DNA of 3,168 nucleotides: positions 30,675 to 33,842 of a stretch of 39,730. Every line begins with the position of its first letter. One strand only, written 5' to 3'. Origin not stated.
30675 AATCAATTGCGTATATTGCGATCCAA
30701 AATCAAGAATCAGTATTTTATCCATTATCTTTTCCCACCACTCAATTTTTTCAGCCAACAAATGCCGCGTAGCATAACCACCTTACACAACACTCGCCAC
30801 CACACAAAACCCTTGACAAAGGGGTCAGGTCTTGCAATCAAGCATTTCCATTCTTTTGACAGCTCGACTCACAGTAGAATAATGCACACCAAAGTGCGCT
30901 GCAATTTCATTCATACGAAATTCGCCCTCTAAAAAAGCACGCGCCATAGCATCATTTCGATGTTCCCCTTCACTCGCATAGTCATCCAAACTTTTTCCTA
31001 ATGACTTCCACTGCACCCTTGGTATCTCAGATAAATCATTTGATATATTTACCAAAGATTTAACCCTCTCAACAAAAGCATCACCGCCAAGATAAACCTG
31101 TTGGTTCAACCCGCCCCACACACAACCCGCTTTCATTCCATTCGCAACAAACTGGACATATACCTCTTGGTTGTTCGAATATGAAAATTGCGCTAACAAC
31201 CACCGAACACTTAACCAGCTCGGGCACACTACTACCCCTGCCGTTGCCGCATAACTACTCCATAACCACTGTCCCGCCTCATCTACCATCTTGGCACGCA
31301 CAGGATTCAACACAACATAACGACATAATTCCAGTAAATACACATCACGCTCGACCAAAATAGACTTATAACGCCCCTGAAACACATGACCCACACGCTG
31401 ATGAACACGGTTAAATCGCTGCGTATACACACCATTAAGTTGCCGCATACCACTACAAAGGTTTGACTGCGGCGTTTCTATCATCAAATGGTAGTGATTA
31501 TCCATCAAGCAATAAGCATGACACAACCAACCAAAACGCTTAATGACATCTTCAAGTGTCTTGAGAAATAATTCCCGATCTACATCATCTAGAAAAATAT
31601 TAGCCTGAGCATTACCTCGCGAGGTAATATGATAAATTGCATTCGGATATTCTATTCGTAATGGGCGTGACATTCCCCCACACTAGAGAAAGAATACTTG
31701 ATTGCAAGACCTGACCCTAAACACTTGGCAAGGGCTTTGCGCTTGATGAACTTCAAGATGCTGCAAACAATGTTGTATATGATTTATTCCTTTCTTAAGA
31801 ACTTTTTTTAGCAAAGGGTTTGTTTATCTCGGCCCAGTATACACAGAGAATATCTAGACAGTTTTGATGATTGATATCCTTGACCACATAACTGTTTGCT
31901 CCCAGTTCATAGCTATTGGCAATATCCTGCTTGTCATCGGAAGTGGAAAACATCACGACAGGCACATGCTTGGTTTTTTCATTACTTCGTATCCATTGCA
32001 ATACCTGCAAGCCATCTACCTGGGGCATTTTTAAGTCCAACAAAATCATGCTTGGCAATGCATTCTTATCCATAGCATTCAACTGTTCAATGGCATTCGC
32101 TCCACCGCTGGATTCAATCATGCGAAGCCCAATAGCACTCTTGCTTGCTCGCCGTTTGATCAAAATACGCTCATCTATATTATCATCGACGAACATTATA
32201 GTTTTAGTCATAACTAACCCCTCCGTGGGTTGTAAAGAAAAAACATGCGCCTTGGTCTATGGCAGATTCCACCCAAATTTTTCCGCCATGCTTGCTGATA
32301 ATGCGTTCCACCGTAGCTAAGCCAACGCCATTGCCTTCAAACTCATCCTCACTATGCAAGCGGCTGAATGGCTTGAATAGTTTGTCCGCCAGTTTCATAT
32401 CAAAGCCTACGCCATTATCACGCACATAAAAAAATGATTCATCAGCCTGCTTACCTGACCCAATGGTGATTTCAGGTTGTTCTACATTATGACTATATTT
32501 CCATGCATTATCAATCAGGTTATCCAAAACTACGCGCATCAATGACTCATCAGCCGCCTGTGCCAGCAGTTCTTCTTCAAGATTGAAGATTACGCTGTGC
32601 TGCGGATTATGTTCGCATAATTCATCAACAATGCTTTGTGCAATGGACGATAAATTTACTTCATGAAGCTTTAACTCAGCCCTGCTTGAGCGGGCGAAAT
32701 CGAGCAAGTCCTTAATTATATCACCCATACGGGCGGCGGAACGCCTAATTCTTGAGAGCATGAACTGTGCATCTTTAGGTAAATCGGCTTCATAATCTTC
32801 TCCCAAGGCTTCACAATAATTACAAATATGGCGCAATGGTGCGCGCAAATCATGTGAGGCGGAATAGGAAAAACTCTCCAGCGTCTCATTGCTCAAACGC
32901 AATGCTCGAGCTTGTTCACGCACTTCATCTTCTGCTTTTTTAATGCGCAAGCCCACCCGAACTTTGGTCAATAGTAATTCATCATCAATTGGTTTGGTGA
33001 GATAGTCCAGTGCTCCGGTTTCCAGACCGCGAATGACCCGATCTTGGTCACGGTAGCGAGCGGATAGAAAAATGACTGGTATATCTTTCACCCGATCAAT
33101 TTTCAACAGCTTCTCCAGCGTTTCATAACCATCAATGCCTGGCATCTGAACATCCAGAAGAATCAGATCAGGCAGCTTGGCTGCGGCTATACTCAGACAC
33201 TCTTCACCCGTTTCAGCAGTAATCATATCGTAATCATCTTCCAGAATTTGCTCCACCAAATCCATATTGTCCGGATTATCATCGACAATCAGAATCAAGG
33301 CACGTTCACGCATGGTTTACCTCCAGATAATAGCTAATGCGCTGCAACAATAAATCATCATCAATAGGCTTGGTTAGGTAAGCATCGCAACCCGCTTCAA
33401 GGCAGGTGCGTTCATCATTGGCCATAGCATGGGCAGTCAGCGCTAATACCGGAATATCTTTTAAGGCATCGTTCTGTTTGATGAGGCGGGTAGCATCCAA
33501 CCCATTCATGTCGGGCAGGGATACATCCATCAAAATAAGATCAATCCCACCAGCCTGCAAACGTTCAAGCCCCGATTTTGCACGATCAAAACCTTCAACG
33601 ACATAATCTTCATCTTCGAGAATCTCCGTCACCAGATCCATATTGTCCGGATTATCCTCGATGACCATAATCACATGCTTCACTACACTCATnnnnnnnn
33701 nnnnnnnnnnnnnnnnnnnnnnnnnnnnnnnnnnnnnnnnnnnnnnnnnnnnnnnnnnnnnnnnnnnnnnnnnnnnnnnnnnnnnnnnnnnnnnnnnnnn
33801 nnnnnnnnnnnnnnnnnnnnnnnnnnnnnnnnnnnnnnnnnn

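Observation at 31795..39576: Nine-gene translationally coupled operon: complete stressosome module (RsbR-S-T-X) embedded in a three-kinase, seven-receiver phosphorelay with no output domain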

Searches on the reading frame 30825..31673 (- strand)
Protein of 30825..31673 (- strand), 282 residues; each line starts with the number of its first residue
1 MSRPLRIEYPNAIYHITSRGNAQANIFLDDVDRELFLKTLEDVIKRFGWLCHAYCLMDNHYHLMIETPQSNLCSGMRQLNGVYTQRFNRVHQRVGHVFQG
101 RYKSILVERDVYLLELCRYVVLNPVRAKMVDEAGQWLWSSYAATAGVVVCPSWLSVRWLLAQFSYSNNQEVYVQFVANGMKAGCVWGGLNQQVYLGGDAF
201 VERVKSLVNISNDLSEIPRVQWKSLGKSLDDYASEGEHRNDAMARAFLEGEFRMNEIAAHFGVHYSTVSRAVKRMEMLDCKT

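Call 5: search_protein_families(library=pfam, proteins=[window:30825-31673:-], max_evalue=0.01)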
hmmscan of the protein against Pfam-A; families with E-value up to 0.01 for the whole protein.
window:30825-31673:- (282 aa): 7 families
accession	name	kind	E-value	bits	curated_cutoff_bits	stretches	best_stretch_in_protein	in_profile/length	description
PF01797.21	Y1_Tnp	-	1.2e-11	45.2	23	1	11-120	4-118/121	Transposase IS200 like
PF13518.12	HTH_28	-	5e-05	23.7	25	1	244-276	6-37/52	Helix-turn-helix domain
PF13384.12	HTH_23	-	0.0004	20.6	24.6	1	245-275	12-41/50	Homeodomain-like domain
PF12802.13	MarR_2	-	0.0017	18.9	27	1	252-276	21-45/61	MarR family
PF13936.12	HTH_38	-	0.0032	17.6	27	1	255-274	24-43/44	Helix-turn-helix domain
PF01047.28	MarR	-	0.0069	16.7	24.6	0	250-277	16-43/59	MarR family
PF13613.12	HTH_Tnp_4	-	0.007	16.4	27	0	257-276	25-44/53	Helix-turn-helix of DDE superfamily endonuclease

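Call 6: search_protein_families(library=ncbifam, proteins=[window:30825-31673:-], max_evalue=0.01)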
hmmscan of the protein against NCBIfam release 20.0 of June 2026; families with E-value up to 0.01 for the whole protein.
window:30825-31673:- (282 aa): 2 families
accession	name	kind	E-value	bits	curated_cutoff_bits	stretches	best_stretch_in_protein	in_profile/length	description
NF047646.1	REP_Tyr_transpos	equivalog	1.2e-21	77.1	80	1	6-139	4-146/146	REP-associated tyrosine transposase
TIGR02395.1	rpoN_sigma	equivalog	0.0069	15.5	277.35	0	252-274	324-346/434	RNA polymerase factor sigma-54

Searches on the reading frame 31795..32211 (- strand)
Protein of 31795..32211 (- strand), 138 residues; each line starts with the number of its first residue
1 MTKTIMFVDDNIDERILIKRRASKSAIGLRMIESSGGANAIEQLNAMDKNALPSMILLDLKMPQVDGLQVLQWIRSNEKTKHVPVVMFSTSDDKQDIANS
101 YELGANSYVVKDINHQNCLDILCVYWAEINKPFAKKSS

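Call 5: search_protein_families(library=pfam, proteins=[window:31795-32211:-], max_evalue=0.01)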
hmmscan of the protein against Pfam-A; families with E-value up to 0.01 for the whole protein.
window:31795-32211:- (138 aa): 1 family
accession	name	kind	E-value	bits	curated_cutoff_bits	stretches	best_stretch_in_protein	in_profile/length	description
PF00072.30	Response_reg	-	9.6e-19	68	30.2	1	5-119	1-107/111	Response regulator receiver domain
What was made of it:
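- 31795..32211 (-): g9: terminal single-domain receiver (138 aa) of the Rcp1/bacteriophytochrome-response-regulator type. Pfam Response_reg 9.6e-19 (call 5).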

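Call 6: search_protein_families(library=ncbifam, proteins=[window:31795-32211:-], max_evalue=0.01)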
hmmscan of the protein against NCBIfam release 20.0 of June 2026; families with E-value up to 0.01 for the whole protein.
window:31795-32211:- (138 aa): 90 families (the best 25 are shown)
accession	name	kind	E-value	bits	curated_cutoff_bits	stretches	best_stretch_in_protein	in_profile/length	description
NF007935.0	PRK10651.1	equivalog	7e-16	58.1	250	1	3-121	7-119/216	two-component system response regulator NarL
NF007135.0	PRK09581.1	equivalog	1e-15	57.5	474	1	1-116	1-110/457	PleD family two-component system response regulator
TIGR02154.1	PhoB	equivalog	3.4e-15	56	296.2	1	1-116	1-110/226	phosphate regulon transcriptional regulator PhoB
NF045944.1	ResRegRpaBCyano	equivalog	3.1e-13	49.7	330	1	7-114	2-100/229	response regulator transcription factor RpaB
NF007969.0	PRK10693.1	equivalog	7e-13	48.3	329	1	2-118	7-115/337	two-component system response regulator RssB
NF040689.1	MtrAB_MtrA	equivalog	7.2e-13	48.4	300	1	30-118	24-105/219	MtrAB system response regulator MtrA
NF041866.1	EpsW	equivalog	9e-13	48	200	1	4-115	7-114/131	exopolysaccharide biosynthesis response regulator EpsW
NF041880.1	EPS_EpsF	equivalog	1.7e-12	46.6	900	1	17-114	8-102/492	response regulator EpsF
NF012227.0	AdeR_RR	equivalog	2.4e-12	46.8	340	1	2-117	11-117/239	efflux system response regulator transcription factor AdeR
NF041733.1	resp_reg_CseB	equivalog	2.9e-12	46.5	350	1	5-115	3-104/228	two-component system response regulator CseB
NF052445.1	RespRegMctR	equivalog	5.9e-12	45.4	300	1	32-118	27-111/205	two-component system response regulator MctR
NF045505.1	RR_RssB_Pseudo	equivalog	8e-12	44.9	700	1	5-118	8-113/394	two-component system response regulator RssB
NF007005.1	PRK09468.1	equivalog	8.4e-12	45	331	1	2-119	3-112/237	osmolarity response regulator transcription factor OmpR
NF007901.0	PRK10610.1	equivalog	6.6e-11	42.4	189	1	8-113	11-111/129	chemotaxis response regulator CheY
NF040534.1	resp_reg_YycF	equivalog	1.1e-10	41.2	340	1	5-116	3-105/231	response regulator YycF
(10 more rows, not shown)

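Call 78: search_solved_structures(query=window:31795-32211:-, max_evalue=1e-8)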
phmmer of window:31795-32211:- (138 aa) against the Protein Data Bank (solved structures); distinct sequences matched with E-value up to 1e-8: 36.
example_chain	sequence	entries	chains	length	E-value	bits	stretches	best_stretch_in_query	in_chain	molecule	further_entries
5ic5_A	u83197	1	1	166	9.1e-22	80.8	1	2-132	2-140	Candidate response regulator, CheY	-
5brj_A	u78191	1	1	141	2.4e-21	79.4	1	4-130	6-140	Two component response regulator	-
3heb_A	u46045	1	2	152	3.2e-18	69.3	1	3-120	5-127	Response regulator receiver domain protein (CheY)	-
6xvu_A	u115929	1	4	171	9.3e-18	67.8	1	5-126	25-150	Response regulator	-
8avv_A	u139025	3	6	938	2.5e-16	63.2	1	5-126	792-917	Bacteriophytochrome,Response regulator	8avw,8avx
1k68_A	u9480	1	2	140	5.9e-15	58.8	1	3-121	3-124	Phytochrome Response Regulator RcpA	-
9g85_A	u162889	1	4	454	1.1e-14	57.9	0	46-114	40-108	Response regulator PleD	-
2wb4_A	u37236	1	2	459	1.1e-14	57.9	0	46-114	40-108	DIGUANYLATE CYCLASE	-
9g86_A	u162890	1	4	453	1.2e-14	57.8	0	46-114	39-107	Response regulator PleD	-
1w25_A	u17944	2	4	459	1.3e-14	57.7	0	46-114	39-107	STALKED-CELL DIFFERENTIATION CONTROLLING PROTEIN | RESPONSE REGULATOR PLED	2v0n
1i3c_A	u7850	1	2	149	1.6e-14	57.4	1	3-119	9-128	RESPONSE REGULATOR RCP1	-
1jlk_A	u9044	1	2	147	1.6e-14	57.4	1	3-118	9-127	Response regulator RCP1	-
4zyl_A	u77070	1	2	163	3.2e-13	53.2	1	4-126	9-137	RphyB protein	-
3gwg_A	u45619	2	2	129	4.9e-13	52.6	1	5-117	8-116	Chemotaxis protein cheY homolog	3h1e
1nxo_A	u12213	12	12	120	1.7e-12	50.9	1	3-116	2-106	DNA-binding response regulator | Response regulator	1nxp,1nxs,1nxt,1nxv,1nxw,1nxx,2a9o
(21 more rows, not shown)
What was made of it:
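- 31795..32211 (-): Best PDB matches are 5ic5 9e-22, 5brj, 6xvu, RcpA 1k68 and Rcp1 1i3c (call 78).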

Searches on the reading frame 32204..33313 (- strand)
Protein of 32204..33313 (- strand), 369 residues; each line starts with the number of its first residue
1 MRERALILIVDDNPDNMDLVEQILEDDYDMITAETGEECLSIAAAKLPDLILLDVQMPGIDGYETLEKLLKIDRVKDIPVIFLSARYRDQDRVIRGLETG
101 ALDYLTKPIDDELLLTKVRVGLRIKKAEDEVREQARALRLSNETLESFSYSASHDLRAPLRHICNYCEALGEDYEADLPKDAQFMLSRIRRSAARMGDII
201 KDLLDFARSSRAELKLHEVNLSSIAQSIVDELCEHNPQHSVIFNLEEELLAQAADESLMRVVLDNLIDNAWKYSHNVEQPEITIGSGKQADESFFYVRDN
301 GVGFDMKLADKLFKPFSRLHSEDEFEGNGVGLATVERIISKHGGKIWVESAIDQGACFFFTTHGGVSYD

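Call 5: search_protein_families(library=pfam, proteins=[window:32204-33313:-], max_evalue=0.01)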
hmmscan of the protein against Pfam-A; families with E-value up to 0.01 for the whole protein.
window:32204-33313:- (369 aa): 4 families
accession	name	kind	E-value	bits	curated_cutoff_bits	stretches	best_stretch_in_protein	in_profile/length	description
PF00072.30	Response_reg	-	6.2e-27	94.4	30.2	1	7-118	1-110/111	Response regulator receiver domain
PF02518.31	HATPase_c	-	2.9e-22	79.7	26.4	1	255-361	2-106/111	Histidine kinase-, DNA gyrase B-, and HSP90-like ATPase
PF00512.31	HisKA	-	3.1e-12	46.8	26.9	1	146-209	3-63/66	His Kinase A (phospho-acceptor) domain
PF14501.12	HATPase_c_5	-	0.00031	21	22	1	261-350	8-90/102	GHKL domain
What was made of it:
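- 32204..33313 (-): g8: REC-HisKA-HATPase_c kinase (369 aa), a kinase gated by its own receiver. Pfam (call 5).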

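Call 6: search_protein_families(library=ncbifam, proteins=[window:32204-33313:-], max_evalue=0.01)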
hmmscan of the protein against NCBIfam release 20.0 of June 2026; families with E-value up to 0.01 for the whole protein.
window:32204-33313:- (369 aa): 162 families (the best 25 are shown)
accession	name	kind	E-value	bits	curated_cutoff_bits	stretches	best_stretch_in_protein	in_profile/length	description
NF047465.1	hybrid_HK_LvrA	exception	4.6e-81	273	1200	1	2-361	465-815/819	hybrid histidine kinase/response regulator LvrA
NF041880.1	EPS_EpsF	equivalog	1.6e-51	175.3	900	2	129-357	258-484/492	response regulator EpsF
TIGR02956.1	TMAO_torS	equivalog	8.5e-42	143.3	676.5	2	142-361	461-679/967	TMAO reductase system sensor histidine kinase/response regulator TorS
NF008318.0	PRK11107.1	equivalog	1.7e-38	132.3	890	2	5-118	668-781/920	two-component sensor histidine kinase BarA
NF006800.0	PRK09303.1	equivalog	3e-34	118.6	342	1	152-361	158-374/383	histidine kinase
NF038297.2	hybrid_HK_HrmK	equivalog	1.2e-33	116.6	725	2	115-359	205-452/607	hybrid histidine kinase/response regulator HrmK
NF007135.0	PRK09581.1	equivalog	5.9e-33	114.4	474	1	5-138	3-136/457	PleD family two-component system response regulator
NF008302.0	PRK11091.1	equivalog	6.4e-33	113.9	838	2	146-362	284-503/779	aerobic respiration two-component sensor histidine kinase ArcB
TIGR02966.1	phoR_proteo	equivalog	7.2e-32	110.7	334.2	1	147-360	116-331/333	phosphate regulon sensor histidine kinase PhoR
NF033092.0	HK_WalK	equivalog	7.3e-32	110.7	725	1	147-361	374-591/594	cell wall metabolism sensor histidine kinase WalK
NF011874.0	PRK15347.1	equivalog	9.6e-32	109.9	852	2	151-360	404-610/921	two component system sensor kinase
NF008099.0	PRK10841.1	equivalog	1.5e-31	109.1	920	2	120-358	446-684/949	two-component system sensor histidine kinase RcsC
NF046044.1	PnpS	equivalog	2.2e-31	109.2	400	1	147-361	172-388/390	two-component system histidine kinase PnpS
NF008468.0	PRK11360.1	equivalog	3.2e-28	98.4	646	1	136-359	389-603/616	two-component system sensor histidine kinase AtoS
NF045595.1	HK_scytonemin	equivalog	3.4e-28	98.4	865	1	102-358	376-629/637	scytonemin biosynthesis sensor histidine kinase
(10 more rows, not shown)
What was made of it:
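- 32204..33313 (-): NCBIfam LvrA-like C-terminal part 273 bits, below cut-off (call 6).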

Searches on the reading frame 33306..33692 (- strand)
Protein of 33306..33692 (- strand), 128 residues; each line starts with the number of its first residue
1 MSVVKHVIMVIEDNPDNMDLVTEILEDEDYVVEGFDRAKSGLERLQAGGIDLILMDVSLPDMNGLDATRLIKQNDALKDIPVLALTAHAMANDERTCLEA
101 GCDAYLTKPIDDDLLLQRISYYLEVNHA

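Call 5: search_protein_families(library=pfam, proteins=[window:33306-33692:-], max_evalue=0.01)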
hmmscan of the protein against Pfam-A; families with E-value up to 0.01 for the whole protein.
window:33306-33692:- (128 aa): 1 family
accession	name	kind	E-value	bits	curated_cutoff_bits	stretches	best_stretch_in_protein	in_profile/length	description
PF00072.30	Response_reg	-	3.7e-30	104.8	30.2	1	8-119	1-110/111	Response regulator receiver domain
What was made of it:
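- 33306..33692 (-): g7: single-domain receiver (128 aa). Pfam Response_reg 3.7e-30 (call 5).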

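Call 6: search_protein_families(library=ncbifam, proteins=[window:33306-33692:-], max_evalue=0.01)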
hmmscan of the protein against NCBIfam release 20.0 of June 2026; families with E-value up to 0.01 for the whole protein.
window:33306-33692:- (128 aa): 97 families (the best 25 are shown)
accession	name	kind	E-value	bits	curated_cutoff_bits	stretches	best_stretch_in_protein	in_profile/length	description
NF008318.0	PRK11107.1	equivalog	6.8e-28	97.2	890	1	7-124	669-786/920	two-component sensor histidine kinase BarA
NF038297.2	hybrid_HK_HrmK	equivalog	3.2e-24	85.5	725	1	5-122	490-607/607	hybrid histidine kinase/response regulator HrmK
NF007135.0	PRK09581.1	equivalog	4.9e-21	75.1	474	1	7-120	4-117/457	PleD family two-component system response regulator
TIGR02154.1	PhoB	equivalog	2.4e-20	72.8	296.2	1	6-120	3-117/226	phosphate regulon transcriptional regulator PhoB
NF008099.0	PRK10841.1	equivalog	7.9e-19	66.9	920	1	7-124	826-941/949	two-component system sensor histidine kinase RcsC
NF008296.0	PRK11083.1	equivalog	9.1e-19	67.8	273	1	6-120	4-115/228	two-component system response regulator CreB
TIGR02956.1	TMAO_torS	equivalog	1.9e-17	62.7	676.5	1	6-124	702-821/967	TMAO reductase system sensor histidine kinase/response regulator TorS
NF040689.1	MtrAB_MtrA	equivalog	2.8e-17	62.8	300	1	8-121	1-111/219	MtrAB system response regulator MtrA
NF041733.1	resp_reg_CseB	equivalog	2.9e-17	62.8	350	1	8-121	3-113/228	two-component system response regulator CseB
NF011874.0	PRK15347.1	equivalog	3.9e-17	61.6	852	1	8-121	693-808/921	two component system sensor kinase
TIGR01387.1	cztR_silR_copR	subfamily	1.1e-16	61.2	279.2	1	8-124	1-115/218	heavy metal response regulator transcription factor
NF008302.0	PRK11091.1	equivalog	1.8e-16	59.5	838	1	6-124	526-644/779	aerobic respiration two-component sensor histidine kinase ArcB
NF053854.1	RespRegPhoBBctds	equivalog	2.8e-16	59.6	270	1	8-120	1-112/225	two-component system response regulator PhoB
NF033117.2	vanR_ACDEGLN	exception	3e-16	59.7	350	1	8-119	1-109/226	VanR-ABDEGLN family response regulator transcription factor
NF041947.1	LuxQ_Vibrio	equivalog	3.3e-16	58.4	1200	1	8-122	725-838/843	quorum-sensing autoinducer 2 sensor kinase/phosphatase LuxQ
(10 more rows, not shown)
